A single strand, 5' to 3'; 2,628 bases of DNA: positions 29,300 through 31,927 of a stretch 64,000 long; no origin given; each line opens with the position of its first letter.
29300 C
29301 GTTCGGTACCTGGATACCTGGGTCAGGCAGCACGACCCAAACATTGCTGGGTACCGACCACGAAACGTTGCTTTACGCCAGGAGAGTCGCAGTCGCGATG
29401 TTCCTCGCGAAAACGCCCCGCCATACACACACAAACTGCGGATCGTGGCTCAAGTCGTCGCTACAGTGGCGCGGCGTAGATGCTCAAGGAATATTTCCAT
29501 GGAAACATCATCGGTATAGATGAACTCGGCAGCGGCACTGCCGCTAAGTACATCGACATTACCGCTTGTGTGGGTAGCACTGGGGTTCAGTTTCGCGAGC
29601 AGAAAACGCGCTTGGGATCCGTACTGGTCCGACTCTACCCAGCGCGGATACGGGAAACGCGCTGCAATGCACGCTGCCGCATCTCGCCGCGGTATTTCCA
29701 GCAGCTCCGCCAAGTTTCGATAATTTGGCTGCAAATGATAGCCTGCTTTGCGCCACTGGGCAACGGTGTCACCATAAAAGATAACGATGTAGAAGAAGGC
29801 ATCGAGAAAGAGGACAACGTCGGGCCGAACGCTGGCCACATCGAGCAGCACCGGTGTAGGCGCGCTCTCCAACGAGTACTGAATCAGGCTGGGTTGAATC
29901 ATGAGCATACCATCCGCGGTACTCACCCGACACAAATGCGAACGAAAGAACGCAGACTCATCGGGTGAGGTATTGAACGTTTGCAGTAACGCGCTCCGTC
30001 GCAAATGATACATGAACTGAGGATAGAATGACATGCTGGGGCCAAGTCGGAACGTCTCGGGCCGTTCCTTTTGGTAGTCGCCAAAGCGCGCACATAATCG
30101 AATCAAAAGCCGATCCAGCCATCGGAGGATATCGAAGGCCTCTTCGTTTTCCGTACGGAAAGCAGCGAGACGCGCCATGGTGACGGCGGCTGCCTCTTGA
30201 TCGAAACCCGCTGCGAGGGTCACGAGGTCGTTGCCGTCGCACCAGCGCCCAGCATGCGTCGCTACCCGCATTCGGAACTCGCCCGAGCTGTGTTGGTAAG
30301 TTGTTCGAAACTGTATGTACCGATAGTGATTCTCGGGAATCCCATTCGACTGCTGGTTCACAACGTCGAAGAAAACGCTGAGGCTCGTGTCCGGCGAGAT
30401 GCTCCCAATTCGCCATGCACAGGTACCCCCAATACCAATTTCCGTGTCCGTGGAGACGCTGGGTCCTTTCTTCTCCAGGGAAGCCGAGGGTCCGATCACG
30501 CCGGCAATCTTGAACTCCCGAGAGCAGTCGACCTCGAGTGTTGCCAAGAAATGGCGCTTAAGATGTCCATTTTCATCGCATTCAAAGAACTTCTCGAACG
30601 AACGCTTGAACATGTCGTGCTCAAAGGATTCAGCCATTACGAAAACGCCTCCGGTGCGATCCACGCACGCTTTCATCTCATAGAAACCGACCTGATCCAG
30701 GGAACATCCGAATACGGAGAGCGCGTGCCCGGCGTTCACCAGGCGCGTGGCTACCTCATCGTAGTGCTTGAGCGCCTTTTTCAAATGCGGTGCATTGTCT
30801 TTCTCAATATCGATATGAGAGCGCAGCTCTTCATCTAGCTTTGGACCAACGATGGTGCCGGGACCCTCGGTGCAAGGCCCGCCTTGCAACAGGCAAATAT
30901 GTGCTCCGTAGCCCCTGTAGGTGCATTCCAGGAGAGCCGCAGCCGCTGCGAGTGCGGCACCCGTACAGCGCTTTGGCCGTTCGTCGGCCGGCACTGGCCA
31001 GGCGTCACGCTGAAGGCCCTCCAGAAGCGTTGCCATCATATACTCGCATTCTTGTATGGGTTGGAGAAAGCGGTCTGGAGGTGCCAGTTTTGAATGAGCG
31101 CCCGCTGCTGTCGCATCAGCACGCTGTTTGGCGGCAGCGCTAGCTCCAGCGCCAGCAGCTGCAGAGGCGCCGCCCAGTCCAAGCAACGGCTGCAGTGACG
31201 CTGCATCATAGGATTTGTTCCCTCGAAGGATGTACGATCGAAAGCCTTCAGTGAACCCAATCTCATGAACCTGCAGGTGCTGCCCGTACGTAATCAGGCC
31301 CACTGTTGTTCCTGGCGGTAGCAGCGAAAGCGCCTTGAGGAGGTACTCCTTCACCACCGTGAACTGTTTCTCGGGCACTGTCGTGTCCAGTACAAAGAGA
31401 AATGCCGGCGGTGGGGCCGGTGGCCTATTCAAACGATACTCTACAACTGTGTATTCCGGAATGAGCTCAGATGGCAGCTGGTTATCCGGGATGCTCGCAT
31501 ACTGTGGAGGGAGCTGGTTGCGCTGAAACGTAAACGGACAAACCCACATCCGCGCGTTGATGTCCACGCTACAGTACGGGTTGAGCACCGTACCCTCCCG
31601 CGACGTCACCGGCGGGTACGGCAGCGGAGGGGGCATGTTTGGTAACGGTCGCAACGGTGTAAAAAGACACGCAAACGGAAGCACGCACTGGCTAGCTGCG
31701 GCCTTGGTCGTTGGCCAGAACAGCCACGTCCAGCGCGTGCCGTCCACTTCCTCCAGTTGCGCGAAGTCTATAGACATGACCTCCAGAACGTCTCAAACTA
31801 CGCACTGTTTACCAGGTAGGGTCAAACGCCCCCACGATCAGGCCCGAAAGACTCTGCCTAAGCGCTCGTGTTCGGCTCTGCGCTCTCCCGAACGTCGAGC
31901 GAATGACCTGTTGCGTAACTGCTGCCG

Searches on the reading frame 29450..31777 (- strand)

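Call 12: search_protein_families(library=pfam, proteins=[window:29450-31777:-], max_evalue=0.001)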
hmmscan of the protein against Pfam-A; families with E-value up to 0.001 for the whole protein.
window:29450-31777:- (775 aa): 5 families
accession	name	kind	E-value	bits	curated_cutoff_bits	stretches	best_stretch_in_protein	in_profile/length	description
PF04811.21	Sec23_trunk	-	8.3e-57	193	27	1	122-397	2-240/241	Sec23/Sec24 trunk domain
PF04815.20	Sec23_helical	-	4.3e-23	81.5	27.8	1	526-622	1-100/103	Sec23/Sec24 helical domain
PF08033.17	Sec23_BS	-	5.7e-19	68.9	33.5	1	410-512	2-85/86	Sec23/Sec24 beta-sandwich domain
PF04810.20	zf-Sec23_Sec24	-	2.9e-10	40.4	25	1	63-93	9-39/39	Sec23/Sec24 zinc finger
PF00626.27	Gelsolin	-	5.8e-07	29.7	21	1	640-726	5-76/76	Gelsolin repeat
